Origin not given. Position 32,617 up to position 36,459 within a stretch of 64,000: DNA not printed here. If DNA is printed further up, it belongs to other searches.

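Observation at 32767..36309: Bacterial-architecture RecD2 helicase in a eukaryotic nuclear context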

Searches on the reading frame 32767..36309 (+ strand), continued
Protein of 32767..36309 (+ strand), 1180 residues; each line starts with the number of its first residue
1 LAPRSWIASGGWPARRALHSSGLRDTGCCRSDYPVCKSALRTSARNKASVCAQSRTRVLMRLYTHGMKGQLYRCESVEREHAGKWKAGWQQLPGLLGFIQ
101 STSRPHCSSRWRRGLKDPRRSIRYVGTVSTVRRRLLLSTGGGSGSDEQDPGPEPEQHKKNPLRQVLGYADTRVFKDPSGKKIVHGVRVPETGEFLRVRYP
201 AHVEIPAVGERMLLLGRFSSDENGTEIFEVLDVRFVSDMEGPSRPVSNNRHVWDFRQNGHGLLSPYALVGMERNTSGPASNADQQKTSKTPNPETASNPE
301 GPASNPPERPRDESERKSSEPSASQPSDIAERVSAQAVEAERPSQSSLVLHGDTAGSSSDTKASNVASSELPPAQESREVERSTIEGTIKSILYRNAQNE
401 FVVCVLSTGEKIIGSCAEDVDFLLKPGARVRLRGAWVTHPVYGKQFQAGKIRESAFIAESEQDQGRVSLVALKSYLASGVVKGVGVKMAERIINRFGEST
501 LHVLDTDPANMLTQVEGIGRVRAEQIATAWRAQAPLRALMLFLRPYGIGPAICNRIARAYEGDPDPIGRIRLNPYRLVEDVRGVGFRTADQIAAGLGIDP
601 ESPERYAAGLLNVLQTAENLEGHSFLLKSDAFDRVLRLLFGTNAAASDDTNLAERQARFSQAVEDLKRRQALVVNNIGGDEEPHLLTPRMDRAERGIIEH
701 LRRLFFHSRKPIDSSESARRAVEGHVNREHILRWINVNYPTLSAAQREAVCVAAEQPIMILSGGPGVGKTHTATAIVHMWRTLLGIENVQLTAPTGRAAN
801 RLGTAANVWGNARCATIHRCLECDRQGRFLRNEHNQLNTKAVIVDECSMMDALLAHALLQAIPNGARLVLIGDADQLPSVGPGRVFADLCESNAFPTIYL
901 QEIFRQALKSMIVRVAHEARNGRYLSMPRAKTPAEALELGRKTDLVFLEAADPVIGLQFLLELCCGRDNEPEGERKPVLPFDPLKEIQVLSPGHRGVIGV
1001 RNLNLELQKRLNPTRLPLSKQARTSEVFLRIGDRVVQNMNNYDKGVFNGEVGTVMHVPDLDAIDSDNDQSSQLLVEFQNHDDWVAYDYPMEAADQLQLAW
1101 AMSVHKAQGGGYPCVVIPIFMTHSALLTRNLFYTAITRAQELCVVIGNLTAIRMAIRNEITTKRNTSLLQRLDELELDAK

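Call 35: search_protein_representatives(protein=window:32944-36309:+)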
Query: 1121 residues. Proteins with E-value up to 0.001 (for the whole library): 38144; up to 1e-10: 24860; up to 1e-30: 8479. The best 150 are listed.
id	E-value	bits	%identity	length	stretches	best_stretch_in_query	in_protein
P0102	0.0e+00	1173.2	57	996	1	119-1116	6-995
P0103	2.2e-129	449.9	41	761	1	306-1118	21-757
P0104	2.7e-127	443.0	39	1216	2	616-1113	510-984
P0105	2.6e-126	439.7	40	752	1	322-1113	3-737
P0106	6.0e-123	428.6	41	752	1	319-1114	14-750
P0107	3.3e-121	422.8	40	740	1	324-1115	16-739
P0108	4.2e-121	422.5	38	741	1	326-1115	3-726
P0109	8.9e-120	418.1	39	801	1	324-1116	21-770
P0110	3.4e-119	416.2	43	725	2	683-1119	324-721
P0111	1.2e-118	414.3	39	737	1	326-1116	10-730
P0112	1.8e-118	413.7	38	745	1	317-1113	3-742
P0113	1.9e-118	413.7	40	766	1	326-1116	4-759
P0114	2.2e-118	413.5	40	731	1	323-1114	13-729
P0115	6.0e-118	412.0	36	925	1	322-1114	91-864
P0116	3.5e-117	409.5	40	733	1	324-1117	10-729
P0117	4.6e-117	409.1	38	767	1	315-1115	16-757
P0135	1.0e-114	401.3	37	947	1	302-1115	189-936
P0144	3.3e-114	399.6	36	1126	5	682-1113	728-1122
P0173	1.2e-111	391.1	39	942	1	317-1114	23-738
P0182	6.6e-111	388.7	40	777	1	324-1113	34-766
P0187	1.3e-110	387.7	42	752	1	324-1113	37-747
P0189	2.4e-110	386.9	38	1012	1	322-1113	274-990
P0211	1.5e-108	380.9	38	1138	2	316-1048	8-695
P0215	2.9e-108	380.0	42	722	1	365-1113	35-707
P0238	4.1e-107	376.2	37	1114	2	659-1111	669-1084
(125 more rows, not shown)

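Call 36: list_cluster_members(proteins=[P0102, P0103, P0104, P0105, P0106, P0115, P0135, P0144, P0189, P0238])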
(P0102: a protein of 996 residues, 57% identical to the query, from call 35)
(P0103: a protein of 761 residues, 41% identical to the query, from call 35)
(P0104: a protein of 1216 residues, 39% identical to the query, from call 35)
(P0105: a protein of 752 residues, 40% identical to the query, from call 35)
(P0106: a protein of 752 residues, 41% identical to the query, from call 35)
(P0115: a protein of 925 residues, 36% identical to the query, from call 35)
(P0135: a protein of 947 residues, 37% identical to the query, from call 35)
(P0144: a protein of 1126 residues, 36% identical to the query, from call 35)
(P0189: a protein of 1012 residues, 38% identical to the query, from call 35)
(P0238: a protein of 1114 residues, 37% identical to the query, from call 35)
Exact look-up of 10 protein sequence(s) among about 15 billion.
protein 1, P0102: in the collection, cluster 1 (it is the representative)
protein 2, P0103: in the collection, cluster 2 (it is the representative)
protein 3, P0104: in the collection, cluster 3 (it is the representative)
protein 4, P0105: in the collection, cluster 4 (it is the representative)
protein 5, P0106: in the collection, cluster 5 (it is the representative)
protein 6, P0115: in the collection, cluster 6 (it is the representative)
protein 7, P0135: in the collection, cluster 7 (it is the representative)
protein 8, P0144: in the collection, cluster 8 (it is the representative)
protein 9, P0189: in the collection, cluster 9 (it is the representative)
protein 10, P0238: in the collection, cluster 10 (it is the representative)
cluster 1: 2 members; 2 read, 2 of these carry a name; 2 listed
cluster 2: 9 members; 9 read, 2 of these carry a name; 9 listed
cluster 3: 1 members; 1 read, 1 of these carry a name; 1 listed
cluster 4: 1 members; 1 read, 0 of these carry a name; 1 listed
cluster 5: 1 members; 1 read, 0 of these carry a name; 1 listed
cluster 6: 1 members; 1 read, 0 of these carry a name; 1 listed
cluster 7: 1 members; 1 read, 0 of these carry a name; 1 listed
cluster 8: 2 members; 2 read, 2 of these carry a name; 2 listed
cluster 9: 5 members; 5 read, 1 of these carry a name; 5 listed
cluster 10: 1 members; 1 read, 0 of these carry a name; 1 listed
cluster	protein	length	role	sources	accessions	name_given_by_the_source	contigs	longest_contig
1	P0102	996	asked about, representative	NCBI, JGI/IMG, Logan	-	exodeoxyribonuclease V alpha subunit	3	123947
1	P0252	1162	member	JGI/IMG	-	exodeoxyribonuclease V alpha subunit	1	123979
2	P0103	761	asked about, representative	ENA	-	-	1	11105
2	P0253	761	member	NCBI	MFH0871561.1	MAG: ATP-dependent RecD-like DNA helicase [bacterium]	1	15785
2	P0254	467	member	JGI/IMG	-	exodeoxyribonuclease V alpha subunit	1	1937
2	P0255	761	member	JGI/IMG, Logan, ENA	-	-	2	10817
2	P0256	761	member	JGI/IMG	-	-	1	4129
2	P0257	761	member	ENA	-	-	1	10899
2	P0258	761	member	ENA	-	-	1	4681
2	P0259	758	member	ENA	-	-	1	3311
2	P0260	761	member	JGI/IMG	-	-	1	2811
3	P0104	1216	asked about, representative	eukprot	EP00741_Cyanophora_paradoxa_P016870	tig00020943_g16294.t1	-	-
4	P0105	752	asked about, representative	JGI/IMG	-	-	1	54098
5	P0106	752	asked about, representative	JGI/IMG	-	-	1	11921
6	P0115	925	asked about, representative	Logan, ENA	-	-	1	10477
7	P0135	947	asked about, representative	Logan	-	-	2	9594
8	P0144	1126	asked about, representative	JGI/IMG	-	exodeoxyribonuclease V alpha subunit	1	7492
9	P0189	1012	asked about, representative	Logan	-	-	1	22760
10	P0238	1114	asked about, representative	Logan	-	-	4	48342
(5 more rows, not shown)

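Call 38: find_encoding_contigs(protein=P0102, flank=10000, max_places=4)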
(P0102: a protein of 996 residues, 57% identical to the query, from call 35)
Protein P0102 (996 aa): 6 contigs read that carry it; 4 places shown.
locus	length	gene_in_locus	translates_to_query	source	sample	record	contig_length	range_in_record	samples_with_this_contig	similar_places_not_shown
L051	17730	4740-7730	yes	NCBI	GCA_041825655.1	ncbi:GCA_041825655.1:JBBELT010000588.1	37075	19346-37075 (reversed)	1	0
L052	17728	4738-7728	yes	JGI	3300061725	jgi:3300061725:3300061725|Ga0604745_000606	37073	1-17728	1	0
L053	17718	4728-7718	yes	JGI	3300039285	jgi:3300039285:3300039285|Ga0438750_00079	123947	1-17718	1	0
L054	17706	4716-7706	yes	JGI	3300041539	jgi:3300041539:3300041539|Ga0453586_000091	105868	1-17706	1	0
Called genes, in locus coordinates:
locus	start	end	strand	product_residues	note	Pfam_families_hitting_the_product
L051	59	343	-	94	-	-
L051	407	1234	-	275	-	PF04935:SURF6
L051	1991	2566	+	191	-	-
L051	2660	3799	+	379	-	PF13489:Methyltransf_23, PF01209:Ubie_methyltran, PF05148:Methyltransf_8 (faint), PF08241:Methyltransf_11, PF08242:Methyltransf_12, PF13649:Methyltransf_25, PF13847:Methyltransf_31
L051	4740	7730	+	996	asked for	PF13086:AAA_11 (faint), PF23139:OB_YrrC, PF14520:HHH_5 (faint), PF14490:HHH_RecD2, PF13604:AAA_30, PF13245:AAA_19, PF18335:SH3_13, PF13538:UvrD_C_2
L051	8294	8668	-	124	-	-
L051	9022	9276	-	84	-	-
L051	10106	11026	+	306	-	PF00081:Sod_Fe_N, PF02777:Sod_Fe_C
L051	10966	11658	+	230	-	-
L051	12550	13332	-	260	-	-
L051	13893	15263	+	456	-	PF05013:FGase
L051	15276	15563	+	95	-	-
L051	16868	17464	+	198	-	PF06941:NT5C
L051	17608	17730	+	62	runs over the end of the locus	-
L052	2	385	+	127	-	?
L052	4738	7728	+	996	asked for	PF13086:AAA_11 (faint), PF23139:OB_YrrC, PF14520:HHH_5 (faint), PF14490:HHH_RecD2, PF13604:AAA_30, PF13245:AAA_19, PF18335:SH3_13, PF13538:UvrD_C_2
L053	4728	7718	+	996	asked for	PF13086:AAA_11 (faint), PF23139:OB_YrrC, PF14520:HHH_5 (faint), PF14490:HHH_RecD2, PF13604:AAA_30, PF13245:AAA_19, PF18335:SH3_13, PF13538:UvrD_C_2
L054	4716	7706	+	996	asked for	PF13086:AAA_11 (faint), PF23139:OB_YrrC, PF14520:HHH_5 (faint), PF14490:HHH_RecD2, PF13604:AAA_30, PF13245:AAA_19, PF18335:SH3_13, PF13538:UvrD_C_2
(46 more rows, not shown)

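Call 39: find_homologous_proteins(query=A1, max_evalue=1e-60)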
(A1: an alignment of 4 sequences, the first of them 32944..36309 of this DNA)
Query A1 (4 sequences) (1121 aa, profile of the alignment): 74 proteins with E <= 1e-60 among 8000 candidates.
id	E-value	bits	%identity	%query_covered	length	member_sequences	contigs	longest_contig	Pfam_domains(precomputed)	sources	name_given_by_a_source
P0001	0.0e+0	1836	100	100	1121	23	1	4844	PF13538.13,PF13086.13,PF14520.13,PF01443.25,PF13604.13,PF13245.13,PF23139.2,PF18335.8,PF14490.12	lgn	-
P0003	6.8e-194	665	38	70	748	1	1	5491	PF13086.13,PF01443.25,PF13604.13,PF13245.13,PF23139.2,PF18335.8,PF13191.13,PF13538.13,PF05970.21,PF14520.13,PF13521.13,PF14490.12,PF20720.4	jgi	jgi:exodeoxyribonuclease V alpha subunit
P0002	6.5e-193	662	37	70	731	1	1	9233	PF13086.13,PF05127.22,PF01443.25,PF13604.13,PF13245.13,PF23139.2,PF18335.8,PF13538.13,PF05970.21,PF14520.13,PF09848.16,PF14490.12,PF00633.30,PF20720.4,PF00580.28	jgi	-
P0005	1.5e-192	660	37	70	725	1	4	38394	PF13538.13,PF13086.13,PF14520.13,PF01443.25,PF13604.13,PF13245.13,PF23139.2,PF18335.8,PF14490.12,PF13191.13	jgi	jgi:exodeoxyribonuclease V alpha subunit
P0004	1.6e-192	660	37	70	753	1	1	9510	PF13086.13,PF05127.22,PF01443.25,PF13604.13,PF13245.13,PF23139.2,PF18335.8,PF13538.13,PF05970.21,PF14520.13,PF09848.16,PF14490.12,PF20720.4,PF00580.28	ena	-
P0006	9.9e-189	648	37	70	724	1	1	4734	PF13538.13,PF13086.13,PF14520.13,PF01443.25,PF13604.13,PF13245.13,PF23139.2,PF18335.8,PF14490.12,PF20720.4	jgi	-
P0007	1.8e-186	640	36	70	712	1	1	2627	PF13538.13,PF13086.13,PF05127.22,PF14520.13,PF01443.25,PF13604.13,PF13245.13,PF23139.2,PF18335.8,PF14490.12,PF02562.23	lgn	-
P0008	1.2e-183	631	36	70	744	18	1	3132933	PF13086.13,PF01443.25,PF13604.13,PF13245.13,PF23139.2,PF18335.8,PF13401.13,PF13538.13,PF05970.21,PF14520.13,PF14490.12,PF20720.4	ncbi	ncbi:ATP-dependent RecD-like DNA helicase [Eubacteriales bacterium mix99]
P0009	2.8e-181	623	37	71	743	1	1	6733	PF13086.13,PF05127.22,PF01443.25,PF13604.13,PF13245.13,PF23139.2,PF18335.8,PF13401.13,PF02562.23,PF13538.13,PF14520.13,PF13521.13,PF09848.16,PF14490.12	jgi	jgi:exodeoxyribonuclease V alpha subunit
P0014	2.1e-180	620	37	71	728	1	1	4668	PF13538.13,PF13086.13,PF14520.13,PF01443.25,PF13604.13,PF13245.13,PF23139.2,PF18335.8,PF14490.12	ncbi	-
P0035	1.3e-179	618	36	71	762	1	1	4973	PF13538.13,PF13086.13,PF01443.25,PF13604.13,PF13245.13,PF23139.2,PF18335.8,PF14490.12,PF00580.28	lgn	-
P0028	8.7e-179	615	36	72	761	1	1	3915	PF13538.13,PF13086.13,PF05970.21,PF01443.25,PF13604.13,PF13245.13,PF23139.2,PF18335.8,PF14490.12,PF00580.28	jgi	jgi:exodeoxyribonuclease V alpha subunit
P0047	8.7e-179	615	33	72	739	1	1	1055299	PF13538.13,PF05127.22,PF05970.21,PF14520.13,PF01443.25,PF13604.13,PF13245.13,PF23139.2,PF18335.8,PF14490.12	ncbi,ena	-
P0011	1.4e-178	614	35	72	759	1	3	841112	PF13538.13,PF13086.13,PF14520.13,PF01443.25,PF13604.13,PF13245.13,PF23139.2,PF18335.8,PF14490.12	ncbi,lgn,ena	-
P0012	1.4e-178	614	36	70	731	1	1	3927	PF13538.13,PF13086.13,PF14520.13,PF01443.25,PF13604.13,PF24883.3,PF13245.13,PF23139.2,PF18335.8,PF14490.12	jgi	-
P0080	2.2e-137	478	38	39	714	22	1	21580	PF13538.13,PF14520.13,PF01443.25,PF13604.13,PF13245.13,PF23139.2,PF18335.8,PF14490.12,PF00633.30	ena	-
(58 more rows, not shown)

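Call 50: find_encoding_contigs(protein=P0115, flank=6000, max_places=2)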
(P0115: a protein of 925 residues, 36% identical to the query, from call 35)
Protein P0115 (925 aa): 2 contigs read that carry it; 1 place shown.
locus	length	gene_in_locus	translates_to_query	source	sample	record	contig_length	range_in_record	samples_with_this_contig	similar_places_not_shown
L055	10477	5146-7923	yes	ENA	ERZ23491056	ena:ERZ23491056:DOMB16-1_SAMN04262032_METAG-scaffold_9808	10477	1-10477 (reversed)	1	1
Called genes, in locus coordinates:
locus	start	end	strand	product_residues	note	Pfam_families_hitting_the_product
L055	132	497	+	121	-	-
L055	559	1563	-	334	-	PF24787:TEX47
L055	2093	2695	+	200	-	PF14559:TPR_19 (faint), PF17004:SRP_TPR_like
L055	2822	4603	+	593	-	PF13432:TPR_16 (faint), PF13428:TPR_14 (faint), PF14559:TPR_19 (faint), PF00515:TPR_1 (faint), PF07719:TPR_2 (faint), PF13174:TPR_6 (faint), PF25058:ARM_TT21 (faint), PF08492:SRP72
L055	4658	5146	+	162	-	-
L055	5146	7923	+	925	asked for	PF23139:OB_YrrC, PF14520:HHH_5, PF14490:HHH_RecD2, PF01443:Viral_helicase1 (faint), PF13245:AAA_19, PF13604:AAA_30, PF18335:SH3_13, PF13538:UvrD_C_2, +1 more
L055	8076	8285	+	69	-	-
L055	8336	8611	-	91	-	PF14966:DNA_repr_REX1B (weak)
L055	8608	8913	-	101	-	-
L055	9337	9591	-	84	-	-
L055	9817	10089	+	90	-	-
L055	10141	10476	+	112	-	?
